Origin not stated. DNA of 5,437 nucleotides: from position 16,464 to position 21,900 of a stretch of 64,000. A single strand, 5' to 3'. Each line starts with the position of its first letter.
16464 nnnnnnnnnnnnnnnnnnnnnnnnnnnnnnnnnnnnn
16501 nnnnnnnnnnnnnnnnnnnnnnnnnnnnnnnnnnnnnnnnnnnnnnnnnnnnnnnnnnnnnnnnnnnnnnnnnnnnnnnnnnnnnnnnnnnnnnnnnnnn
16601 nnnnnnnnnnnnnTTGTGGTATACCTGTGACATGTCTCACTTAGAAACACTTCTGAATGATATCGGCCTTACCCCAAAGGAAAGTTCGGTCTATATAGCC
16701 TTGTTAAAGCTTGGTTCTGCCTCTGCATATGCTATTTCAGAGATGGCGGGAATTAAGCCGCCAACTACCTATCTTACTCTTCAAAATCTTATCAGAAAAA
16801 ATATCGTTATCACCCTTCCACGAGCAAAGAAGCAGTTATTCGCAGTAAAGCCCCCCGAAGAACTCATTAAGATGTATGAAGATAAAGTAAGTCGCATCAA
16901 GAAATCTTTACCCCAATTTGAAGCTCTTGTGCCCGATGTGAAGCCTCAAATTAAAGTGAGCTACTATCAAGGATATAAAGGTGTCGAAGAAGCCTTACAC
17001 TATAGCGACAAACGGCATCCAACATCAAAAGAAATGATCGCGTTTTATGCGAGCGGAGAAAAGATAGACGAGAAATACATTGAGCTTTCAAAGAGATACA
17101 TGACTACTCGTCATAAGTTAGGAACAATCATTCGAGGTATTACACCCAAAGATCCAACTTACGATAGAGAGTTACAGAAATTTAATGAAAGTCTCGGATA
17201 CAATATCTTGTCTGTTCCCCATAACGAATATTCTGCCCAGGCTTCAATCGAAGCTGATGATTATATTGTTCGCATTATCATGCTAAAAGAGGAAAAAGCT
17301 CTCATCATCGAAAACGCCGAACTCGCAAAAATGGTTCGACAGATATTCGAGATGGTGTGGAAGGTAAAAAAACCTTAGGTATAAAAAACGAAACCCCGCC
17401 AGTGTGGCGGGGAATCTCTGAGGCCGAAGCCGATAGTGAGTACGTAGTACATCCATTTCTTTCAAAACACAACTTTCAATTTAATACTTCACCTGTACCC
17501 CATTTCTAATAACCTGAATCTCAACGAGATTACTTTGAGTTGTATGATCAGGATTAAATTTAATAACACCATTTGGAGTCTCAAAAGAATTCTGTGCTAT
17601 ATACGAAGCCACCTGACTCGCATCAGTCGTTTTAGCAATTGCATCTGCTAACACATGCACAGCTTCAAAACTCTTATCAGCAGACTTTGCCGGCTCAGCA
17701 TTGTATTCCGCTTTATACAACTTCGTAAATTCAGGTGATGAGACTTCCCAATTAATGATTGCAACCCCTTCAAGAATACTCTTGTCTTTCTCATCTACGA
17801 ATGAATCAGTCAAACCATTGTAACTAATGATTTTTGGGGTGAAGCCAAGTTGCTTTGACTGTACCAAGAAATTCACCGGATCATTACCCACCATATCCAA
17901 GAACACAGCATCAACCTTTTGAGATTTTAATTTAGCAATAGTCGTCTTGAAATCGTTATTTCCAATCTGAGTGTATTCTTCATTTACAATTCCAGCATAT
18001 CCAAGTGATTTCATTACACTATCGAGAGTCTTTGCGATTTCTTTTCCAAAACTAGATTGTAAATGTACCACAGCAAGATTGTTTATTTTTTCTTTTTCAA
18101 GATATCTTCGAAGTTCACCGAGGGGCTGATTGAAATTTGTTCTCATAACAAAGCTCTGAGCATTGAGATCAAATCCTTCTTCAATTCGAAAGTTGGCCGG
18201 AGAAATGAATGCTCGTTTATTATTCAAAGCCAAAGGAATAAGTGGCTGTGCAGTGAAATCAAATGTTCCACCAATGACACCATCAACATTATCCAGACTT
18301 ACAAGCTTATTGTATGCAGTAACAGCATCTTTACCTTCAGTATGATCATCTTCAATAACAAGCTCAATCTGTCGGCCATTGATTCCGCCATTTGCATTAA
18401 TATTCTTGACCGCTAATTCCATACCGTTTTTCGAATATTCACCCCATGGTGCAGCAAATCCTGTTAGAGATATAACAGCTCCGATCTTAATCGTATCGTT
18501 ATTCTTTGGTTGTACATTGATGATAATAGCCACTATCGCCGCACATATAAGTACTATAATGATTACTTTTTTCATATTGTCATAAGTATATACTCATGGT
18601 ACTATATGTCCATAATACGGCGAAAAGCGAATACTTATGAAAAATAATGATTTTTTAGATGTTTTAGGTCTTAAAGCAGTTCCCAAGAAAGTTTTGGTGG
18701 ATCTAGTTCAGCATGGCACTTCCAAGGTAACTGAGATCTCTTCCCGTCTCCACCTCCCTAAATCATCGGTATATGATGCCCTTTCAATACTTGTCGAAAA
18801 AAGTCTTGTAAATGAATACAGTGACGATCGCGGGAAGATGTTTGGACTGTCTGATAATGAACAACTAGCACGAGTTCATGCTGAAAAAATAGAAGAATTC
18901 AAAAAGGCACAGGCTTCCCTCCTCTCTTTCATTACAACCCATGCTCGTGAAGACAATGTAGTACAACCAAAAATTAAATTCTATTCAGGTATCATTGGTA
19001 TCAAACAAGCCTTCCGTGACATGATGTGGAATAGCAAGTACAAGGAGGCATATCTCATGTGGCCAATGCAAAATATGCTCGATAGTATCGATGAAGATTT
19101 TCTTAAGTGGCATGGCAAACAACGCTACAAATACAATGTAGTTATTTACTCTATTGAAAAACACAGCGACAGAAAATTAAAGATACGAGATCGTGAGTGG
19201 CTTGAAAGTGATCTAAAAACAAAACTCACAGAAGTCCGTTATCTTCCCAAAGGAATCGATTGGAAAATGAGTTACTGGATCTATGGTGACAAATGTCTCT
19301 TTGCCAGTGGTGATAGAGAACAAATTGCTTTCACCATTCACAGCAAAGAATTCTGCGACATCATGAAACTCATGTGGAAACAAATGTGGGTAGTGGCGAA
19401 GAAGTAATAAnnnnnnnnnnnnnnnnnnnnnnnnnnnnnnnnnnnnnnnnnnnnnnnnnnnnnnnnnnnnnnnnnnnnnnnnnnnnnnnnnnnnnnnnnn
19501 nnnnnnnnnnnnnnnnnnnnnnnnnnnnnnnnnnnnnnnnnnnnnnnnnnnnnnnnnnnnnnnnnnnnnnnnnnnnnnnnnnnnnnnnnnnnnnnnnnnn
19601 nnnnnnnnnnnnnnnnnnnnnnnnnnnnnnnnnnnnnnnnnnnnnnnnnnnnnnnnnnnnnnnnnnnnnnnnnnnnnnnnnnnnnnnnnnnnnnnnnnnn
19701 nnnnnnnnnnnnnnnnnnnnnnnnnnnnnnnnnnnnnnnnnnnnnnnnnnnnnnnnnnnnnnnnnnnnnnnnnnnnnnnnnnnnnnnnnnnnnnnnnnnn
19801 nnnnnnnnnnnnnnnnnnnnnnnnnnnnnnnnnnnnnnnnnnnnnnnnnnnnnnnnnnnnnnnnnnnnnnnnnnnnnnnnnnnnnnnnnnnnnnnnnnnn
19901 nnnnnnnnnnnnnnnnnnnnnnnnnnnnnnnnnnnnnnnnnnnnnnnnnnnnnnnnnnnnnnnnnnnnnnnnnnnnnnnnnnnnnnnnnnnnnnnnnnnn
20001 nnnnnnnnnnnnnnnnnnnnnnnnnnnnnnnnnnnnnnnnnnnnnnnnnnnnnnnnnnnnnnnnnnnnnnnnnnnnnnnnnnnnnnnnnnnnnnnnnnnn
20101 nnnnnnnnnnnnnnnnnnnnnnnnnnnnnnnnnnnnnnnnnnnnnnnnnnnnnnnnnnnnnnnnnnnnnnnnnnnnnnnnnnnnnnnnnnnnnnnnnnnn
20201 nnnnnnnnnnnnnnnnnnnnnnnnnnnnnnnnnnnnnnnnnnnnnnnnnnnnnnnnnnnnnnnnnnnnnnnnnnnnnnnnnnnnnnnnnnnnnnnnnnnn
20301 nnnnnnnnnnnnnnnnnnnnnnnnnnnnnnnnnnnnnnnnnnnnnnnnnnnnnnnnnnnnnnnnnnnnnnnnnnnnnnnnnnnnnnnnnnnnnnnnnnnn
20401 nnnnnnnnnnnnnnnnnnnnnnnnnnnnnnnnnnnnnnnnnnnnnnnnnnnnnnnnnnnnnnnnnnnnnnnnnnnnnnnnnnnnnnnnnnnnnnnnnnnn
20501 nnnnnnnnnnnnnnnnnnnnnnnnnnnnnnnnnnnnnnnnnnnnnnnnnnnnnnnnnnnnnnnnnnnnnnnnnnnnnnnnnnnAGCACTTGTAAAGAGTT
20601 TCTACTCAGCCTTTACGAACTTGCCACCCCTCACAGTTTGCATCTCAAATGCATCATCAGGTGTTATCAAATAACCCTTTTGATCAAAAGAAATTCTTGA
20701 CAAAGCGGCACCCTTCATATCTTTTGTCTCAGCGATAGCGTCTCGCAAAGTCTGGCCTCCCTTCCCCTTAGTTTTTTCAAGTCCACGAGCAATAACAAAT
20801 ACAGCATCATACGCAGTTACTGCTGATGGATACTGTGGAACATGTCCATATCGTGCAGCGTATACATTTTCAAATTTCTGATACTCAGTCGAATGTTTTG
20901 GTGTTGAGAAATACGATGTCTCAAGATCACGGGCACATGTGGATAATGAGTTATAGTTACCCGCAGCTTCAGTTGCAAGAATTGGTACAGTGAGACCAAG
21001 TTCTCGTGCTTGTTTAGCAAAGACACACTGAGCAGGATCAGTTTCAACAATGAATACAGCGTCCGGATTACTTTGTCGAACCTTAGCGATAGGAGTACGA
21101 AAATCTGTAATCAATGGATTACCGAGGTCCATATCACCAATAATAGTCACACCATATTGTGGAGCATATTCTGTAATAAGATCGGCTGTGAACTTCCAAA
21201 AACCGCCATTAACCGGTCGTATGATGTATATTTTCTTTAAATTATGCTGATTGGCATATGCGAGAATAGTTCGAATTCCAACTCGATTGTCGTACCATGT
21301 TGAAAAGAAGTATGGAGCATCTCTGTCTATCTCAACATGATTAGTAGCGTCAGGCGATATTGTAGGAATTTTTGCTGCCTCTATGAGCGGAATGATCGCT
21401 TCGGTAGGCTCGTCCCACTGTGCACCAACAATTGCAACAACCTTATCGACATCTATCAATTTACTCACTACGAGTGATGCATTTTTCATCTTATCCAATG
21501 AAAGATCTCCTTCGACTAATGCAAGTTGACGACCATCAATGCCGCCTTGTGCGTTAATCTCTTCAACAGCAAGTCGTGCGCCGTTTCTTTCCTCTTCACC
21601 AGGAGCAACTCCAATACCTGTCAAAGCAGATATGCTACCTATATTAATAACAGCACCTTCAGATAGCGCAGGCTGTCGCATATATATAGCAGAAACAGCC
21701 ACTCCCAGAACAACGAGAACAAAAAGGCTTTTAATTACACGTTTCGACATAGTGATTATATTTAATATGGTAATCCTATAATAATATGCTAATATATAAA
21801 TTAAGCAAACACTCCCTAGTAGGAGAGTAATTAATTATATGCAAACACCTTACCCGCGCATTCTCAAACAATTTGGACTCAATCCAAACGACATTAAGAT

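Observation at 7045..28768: Eleven tandem LivK-type substrate-binding paralogs served by one dispersed ABC core and five TrmB-like regulators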

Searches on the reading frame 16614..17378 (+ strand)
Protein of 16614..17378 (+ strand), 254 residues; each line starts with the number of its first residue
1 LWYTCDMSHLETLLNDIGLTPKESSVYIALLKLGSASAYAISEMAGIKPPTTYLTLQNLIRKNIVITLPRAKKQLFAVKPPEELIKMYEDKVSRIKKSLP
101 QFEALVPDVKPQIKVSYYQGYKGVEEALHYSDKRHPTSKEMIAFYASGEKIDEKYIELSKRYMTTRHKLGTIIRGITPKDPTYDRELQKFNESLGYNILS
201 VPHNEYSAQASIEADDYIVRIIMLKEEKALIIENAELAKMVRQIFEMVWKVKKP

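Call 4: search_protein_families(library=pfam, proteins=[window:16614-17378:+], max_evalue=0.01)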
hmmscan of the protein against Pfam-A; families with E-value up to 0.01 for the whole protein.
window:16614-17378:+ (254 aa): 1 family
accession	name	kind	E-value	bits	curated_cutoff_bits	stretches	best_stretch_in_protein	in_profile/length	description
PF01978.25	TrmB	-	8.2e-14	51.7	25.6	1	14-81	1-67/68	Sugar-specific transcriptional regulator TrmB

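Call 11: search_protein_families(library=ncbifam, proteins=[window:16614-17378:+], max_evalue=0.01)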
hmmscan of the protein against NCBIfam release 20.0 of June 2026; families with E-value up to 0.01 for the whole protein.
window:16614-17378:+ (254 aa): 3 families
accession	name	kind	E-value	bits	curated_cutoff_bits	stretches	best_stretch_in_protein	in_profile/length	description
NF047390.1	TransRegTrmBL1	equivalog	1.1e-06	27.9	650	1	13-110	9-106/341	HTH-type sugar sensing transcriptional regulator TrmBL1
NF041141.1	tran_reg_TrmBL2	equivalog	0.00042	19.9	530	1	11-99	8-96/264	HTH-type transcriptional regulator TrmBL2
NF040851.1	tran_reg_TrmB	equivalog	0.0068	15.6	600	1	11-111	8-104/338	HTH-type sugar-sensing transcriptional regulator TrmB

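Call 68: find_related_loci(query=window:16632-17378:+, collection=metagenome_contigs, flank=4000)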
Query window:16632-17378:+ (248 aa) in metagenome_contigs; peptide patterns used: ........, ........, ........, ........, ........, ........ (x = any residue, [..] = any of these).
225 stretches matched a pattern; 31 encode a relative of the query (tblastn E <= 1e-3); 31 distinct loci.
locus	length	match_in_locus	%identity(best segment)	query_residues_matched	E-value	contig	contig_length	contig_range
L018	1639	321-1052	49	1-244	2e-76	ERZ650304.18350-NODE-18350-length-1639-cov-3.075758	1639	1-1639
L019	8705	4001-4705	41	8-244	8e-57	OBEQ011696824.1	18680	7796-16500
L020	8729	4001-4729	43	1-246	1e-56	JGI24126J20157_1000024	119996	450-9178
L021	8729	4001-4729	43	1-246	1e-56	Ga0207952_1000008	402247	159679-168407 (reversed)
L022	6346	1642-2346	36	8-244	5e-53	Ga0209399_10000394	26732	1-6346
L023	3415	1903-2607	36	8-244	4e-53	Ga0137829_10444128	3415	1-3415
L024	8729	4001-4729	38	1-246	6e-52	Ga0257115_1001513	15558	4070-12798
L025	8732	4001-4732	39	3-247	2e-50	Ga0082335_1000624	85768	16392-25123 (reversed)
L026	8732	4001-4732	39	3-247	2e-50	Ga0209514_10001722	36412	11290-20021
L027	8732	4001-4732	38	1-247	4e-48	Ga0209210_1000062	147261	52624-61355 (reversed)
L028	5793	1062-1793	38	1-247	3e-48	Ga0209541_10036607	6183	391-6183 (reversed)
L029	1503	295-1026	33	1-246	2e-48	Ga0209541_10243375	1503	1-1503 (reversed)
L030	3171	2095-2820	36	1-244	8e-47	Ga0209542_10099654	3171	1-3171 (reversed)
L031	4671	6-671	37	23-246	4e-46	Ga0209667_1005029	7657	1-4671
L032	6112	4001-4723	36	3-244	1e-44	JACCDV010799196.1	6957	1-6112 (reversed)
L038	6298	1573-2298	34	1-244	2e-39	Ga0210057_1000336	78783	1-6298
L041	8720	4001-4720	24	11-247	5e-12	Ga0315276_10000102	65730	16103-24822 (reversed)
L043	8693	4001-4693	37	11-244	1e-42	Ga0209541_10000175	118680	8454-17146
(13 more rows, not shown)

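Call 71: search_protein_families(library=pfam, proteins=[L020:2678-3886:-, L019:3189-3647:-, L019:2494-3183:-, L022:2383-3585:-, L025:4816-5397:+, L038:2307-3476:-, L043:1801-3225:-, L032:3347-3826:+, L025:2930-3400:+, L041:4723-5739:+], max_evalue=0.001)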
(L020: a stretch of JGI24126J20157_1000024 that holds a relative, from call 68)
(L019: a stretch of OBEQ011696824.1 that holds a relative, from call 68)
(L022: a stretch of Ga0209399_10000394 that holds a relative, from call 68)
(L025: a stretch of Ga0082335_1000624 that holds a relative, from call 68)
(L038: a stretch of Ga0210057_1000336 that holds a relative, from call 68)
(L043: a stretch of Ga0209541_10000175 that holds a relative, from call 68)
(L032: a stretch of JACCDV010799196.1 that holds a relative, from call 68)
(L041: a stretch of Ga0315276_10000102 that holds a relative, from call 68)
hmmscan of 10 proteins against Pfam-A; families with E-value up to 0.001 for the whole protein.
L020:2678-3886:- (402 aa): 1 family
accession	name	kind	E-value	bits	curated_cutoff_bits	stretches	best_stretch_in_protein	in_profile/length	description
PF04055.27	Radical_SAM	-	1.3e-05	25.8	29.5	1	69-204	5-146/166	Radical SAM superfamily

L019:3189-3647:- (152 aa): 0 families

L019:2494-3183:- (229 aa): 0 families

L022:2383-3585:- (400 aa): 6 families
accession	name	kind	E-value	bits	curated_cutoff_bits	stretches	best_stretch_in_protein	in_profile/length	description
PF00534.26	Glycos_transf_1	-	1e-42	146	26.4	1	223-378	10-171/172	Glycosyl transferases group 1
PF13692.12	Glyco_trans_1_4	-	1.6e-34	119.6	27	1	229-365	2-142/142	Glycosyl transferases group 1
PF13579.12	Glyco_trans_4_4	-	2e-16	61.2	29.7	1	27-200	1-158/158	Glycosyl transferase 4-like domain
PF13439.12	Glyco_transf_4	-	6.7e-16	59.2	28.5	1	26-205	1-170/170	Glycosyltransferase Family 4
PF13524.12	Glyco_trans_1_2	-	4.5e-11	43.3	25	1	264-388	22-137/144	Glycosyl transferase-like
PF20706.3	GT4-conflict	-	5.7e-10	39.2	26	1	166-388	142-380/385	Family 4 Glycosyltransferase in conflict systems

L025:4816-5397:+ (193 aa): 1 family
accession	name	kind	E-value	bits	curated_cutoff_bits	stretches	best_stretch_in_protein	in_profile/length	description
PF20803.2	PaaX_M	-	3.3e-19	69.2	24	1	108-176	2-70/83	PaaX protein central Cas2-like domain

L038:2307-3476:- (389 aa): 2 families
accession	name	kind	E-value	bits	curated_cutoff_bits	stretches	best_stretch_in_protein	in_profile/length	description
PF01168.26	Ala_racemase_N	-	5.7e-55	186.8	24.1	1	21-232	1-218/220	Alanine racemase, N-terminal domain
PF00842.27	Ala_racemase_C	-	3.3e-43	146.7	25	1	261-383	1-122/127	Alanine racemase, C-terminal domain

L043:1801-3225:- (474 aa): 1 family
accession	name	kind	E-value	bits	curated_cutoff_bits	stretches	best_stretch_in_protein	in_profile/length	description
PF04055.27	Radical_SAM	-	4.7e-09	37.1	29.5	1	92-262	5-166/166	Radical SAM superfamily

L032:3347-3826:+ (159 aa): 0 families

L025:2930-3400:+ (156 aa): 0 families

L041:4723-5739:+ (338 aa): 10 families
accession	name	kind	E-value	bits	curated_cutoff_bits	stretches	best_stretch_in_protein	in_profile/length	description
PF08542.16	Rep_fac_C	-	1.7e-16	60.8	23.6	1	244-330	2-88/88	Replication factor C C-terminal domain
PF00004.35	AAA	-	1.8e-15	58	21.2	1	58-177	1-130/131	ATPase family associated with various cellular activities (AAA)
PF13177.12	DNA_pol3_delta2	-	5.5e-12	46.4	27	1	99-178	83-160/161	DNA polymerase III, delta subunit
PF05496.18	RuvB_N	-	9.9e-09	35.6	27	1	29-79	2-57/159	Holliday junction DNA helicase RuvB P-loop domain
PF13173.12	AAA_14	-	3.8e-05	24.1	27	1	58-156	5-97/129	AAA domain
PF04851.21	ResIII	-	5e-05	23.7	22.5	1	38-89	7-57/164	Type III restriction enzyme, res subunit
PF03215.21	Rad17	-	7.9e-05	23.1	23.8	1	17-87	2-76/186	Rad17 P-loop domain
PF07724.20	AAA_2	-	0.00018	22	27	1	57-145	5-101/166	AAA domain (Cdc48 subfamily)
PF01078.27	Mg_chelatase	-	0.00029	20.7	20.3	0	32-90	1-56/207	Magnesium chelatase, subunit ChlI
PF13238.12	AAA_18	-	0.00074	20.4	29.4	0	59-147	2-67/128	AAA domain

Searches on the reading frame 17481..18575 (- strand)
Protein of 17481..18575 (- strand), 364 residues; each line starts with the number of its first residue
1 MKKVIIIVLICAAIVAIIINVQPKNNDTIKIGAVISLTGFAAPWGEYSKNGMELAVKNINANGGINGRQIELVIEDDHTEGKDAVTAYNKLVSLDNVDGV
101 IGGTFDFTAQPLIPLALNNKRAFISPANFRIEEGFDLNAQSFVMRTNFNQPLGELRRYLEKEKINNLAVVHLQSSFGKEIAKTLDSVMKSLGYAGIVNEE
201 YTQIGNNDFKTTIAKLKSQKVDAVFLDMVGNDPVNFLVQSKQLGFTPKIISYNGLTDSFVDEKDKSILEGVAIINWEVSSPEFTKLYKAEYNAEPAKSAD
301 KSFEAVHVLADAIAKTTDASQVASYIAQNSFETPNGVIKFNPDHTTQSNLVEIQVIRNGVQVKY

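Call 3: search_protein_families(library=pfam, proteins=[window:17481-18575:-], max_evalue=0.01)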
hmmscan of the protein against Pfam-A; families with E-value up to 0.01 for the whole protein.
window:17481-18575:- (364 aa): 3 families
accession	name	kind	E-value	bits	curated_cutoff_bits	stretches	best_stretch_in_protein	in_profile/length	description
PF13458.12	Peripla_BP_6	-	2.3e-51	175.9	31.7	1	28-355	1-338/343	Periplasmic binding protein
PF13433.12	Peripla_BP_5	-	2.6e-30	106.2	27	1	29-352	1-332/363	Periplasmic binding protein domain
PF01094.35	ANF_receptor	-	4.3e-17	62.6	25.4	1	49-347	3-341/353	Receptor family ligand binding region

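Call 66: search_solved_structures(query=window:17481-18575:-, max_evalue=1e-12)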
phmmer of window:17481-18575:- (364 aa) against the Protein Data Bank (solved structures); distinct sequences matched with E-value up to 1e-12: 20.
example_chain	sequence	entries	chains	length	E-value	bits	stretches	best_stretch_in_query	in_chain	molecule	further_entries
4gnr_A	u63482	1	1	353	5.9e-25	91.5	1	27-350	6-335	ABC transporter substrate-binding protein-branched chain amino acid transport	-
8tg1_A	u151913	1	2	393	1.6e-22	83.5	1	23-359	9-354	Extracellular ligand-binding receptor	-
1z15_A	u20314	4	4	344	3.3e-22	82.5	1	28-340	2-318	Leu/Ile/Val-binding protein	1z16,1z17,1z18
2liv_A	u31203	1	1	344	1.2e-21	80.7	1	28-340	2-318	LEUCINE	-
8z0g_A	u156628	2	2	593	1e-19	74.4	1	41-340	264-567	Leu/Ile/Val-binding protein,Leu/Ile/Val-binding protein,mNeonGreen | NeIle,Leu/Ile/Val-binding protein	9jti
4obb_A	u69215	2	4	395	1.2e-19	74.1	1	24-324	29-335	Amino acid/amide ABC transporter substrate-binding protein, HAAT family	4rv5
1usg_A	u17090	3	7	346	2.9e-19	72.9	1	27-261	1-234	LEUCINE-SPECIFIC BINDING PROTEIN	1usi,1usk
2lbp_A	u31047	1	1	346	3.3e-19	72.6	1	27-261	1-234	LEUCINE-BINDING PROTEIN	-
4nqr_A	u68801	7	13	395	5.6e-19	71.9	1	24-324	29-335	Amino acid/amide ABC transporter substrate-binding protein, HAAT family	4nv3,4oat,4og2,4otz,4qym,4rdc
3ipc_A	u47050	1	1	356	1.8e-17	66.9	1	31-341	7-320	ABC transporter, substrate binding protein (Amino acid)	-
3ip5_A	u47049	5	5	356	2.8e-17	66.3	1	31-341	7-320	ABC transporter, substrate binding protein (Amino acid)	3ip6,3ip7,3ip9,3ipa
4n0q_A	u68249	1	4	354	3.7e-15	59.4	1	28-226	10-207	Leu/Ile/Val-binding protein homolog 3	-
3td9_A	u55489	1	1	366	1.6e-14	57.2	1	28-359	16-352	Branched chain amino acid ABC transporter, periplasmic amino acid-binding protein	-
4q6w_A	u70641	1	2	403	3.2e-14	56.2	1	11-293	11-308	Putative leu/ile/val-binding protein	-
7s6e_A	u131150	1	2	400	3.2e-14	56.2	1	26-357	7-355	Urea ABC transporter, periplasmic urea-binding protein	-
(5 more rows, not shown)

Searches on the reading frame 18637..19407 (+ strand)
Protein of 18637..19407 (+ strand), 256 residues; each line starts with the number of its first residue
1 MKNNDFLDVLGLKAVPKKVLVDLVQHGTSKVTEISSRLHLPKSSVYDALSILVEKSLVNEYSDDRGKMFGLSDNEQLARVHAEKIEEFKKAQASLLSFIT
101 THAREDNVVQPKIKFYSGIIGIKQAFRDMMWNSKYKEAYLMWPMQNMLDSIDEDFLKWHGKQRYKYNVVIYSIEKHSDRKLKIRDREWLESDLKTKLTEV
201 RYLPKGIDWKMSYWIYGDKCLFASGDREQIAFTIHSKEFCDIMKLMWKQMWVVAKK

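Call 4: search_protein_families(library=pfam, proteins=[window:18637-19407:+], max_evalue=0.01)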
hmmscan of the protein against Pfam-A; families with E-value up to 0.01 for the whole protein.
window:18637-19407:+ (256 aa): 4 families
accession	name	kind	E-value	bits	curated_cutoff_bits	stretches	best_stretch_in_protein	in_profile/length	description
PF01978.25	TrmB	-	2.1e-10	40.7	25.6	1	7-60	1-54/68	Sugar-specific transcriptional regulator TrmB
PF08221.17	HTH_9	-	2.1e-05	25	23.4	1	15-58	14-57/62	RNA polymerase III subunit RPC82 helix-turn-helix domain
PF09339.16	HTH_IclR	-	0.00032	20.8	22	1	28-58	16-48/52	IclR helix-turn-helix domain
PF01047.28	MarR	-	0.0014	18.9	24.6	1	18-62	7-51/59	MarR family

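Call 11: search_protein_families(library=ncbifam, proteins=[window:18637-19407:+], max_evalue=0.01)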
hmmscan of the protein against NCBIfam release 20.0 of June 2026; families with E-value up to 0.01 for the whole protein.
window:18637-19407:+ (256 aa): 5 families
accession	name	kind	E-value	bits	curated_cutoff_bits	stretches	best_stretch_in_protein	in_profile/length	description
NF053606.1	Sta1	subfamily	2.9e-05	24.1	80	1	11-63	17-69/100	Sta1 family transcriptional regulator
NF040939.2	trans_reg_lrs14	equivalog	0.00019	21.4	90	1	17-64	24-72/103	Lrs14 family HTH-type transcriptional regulator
NF047390.1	TransRegTrmBL1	equivalog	0.00064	18.8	650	1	8-93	11-99/341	HTH-type sugar sensing transcriptional regulator TrmBL1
NF041016.1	trans_reg_ArnR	equivalog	0.0015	18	400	1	19-92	27-94/269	HTH-type transcriptional activator ArnR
NF033788.1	HTH_metalloreg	subfamily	0.0027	17.5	55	1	19-73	16-70/77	metalloregulator ArsR/SmtB family transcription factor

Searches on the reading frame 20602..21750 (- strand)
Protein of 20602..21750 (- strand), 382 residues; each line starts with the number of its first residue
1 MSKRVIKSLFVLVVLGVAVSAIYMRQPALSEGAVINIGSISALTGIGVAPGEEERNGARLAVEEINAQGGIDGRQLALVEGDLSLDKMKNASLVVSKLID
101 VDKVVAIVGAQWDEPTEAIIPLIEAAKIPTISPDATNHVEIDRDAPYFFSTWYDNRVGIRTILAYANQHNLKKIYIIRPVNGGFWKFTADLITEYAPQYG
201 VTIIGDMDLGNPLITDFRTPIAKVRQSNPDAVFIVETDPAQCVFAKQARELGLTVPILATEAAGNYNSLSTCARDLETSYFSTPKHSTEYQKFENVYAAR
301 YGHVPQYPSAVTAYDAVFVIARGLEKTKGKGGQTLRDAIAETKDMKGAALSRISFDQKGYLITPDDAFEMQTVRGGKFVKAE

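Call 3: search_protein_families(library=pfam, proteins=[window:20602-21750:-], max_evalue=0.01)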
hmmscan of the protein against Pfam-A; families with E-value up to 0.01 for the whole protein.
window:20602-21750:- (382 aa): 3 families
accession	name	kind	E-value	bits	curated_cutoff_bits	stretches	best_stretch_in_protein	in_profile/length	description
PF13458.12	Peripla_BP_6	-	1.4e-47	163.5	31.7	1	35-353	2-320/343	Periplasmic binding protein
PF01094.35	ANF_receptor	-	6.1e-16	58.8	25.4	1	56-362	4-341/353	Receptor family ligand binding region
PF13433.12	Peripla_BP_5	-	1.1e-12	48.2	27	1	35-342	1-309/363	Periplasmic binding protein domain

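Call 65: search_solved_structures(query=window:20602-21750:-, max_evalue=1e-12)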
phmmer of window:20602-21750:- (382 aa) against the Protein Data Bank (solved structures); distinct sequences matched with E-value up to 1e-12: 6.
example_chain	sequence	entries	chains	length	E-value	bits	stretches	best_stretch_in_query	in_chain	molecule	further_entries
4gnr_A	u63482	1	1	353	5.2e-26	95.1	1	35-378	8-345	ABC transporter substrate-binding protein-branched chain amino acid transport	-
3td9_A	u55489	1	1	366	2.6e-17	66.5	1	34-361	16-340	Branched chain amino acid ABC transporter, periplasmic amino acid-binding protein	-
4mlc_A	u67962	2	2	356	3.7e-16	62.7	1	56-359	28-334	Extracellular ligand-binding receptor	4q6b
4nqr_A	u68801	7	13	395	8.6e-15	58.2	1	33-325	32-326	Amino acid/amide ABC transporter substrate-binding protein, HAAT family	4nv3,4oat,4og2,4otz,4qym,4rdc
4obb_A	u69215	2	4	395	1.6e-14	57.3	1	33-325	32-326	Amino acid/amide ABC transporter substrate-binding protein, HAAT family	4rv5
1usg_A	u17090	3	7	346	2.2e-14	56.9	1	36-361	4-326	LEUCINE-SPECIFIC BINDING PROTEIN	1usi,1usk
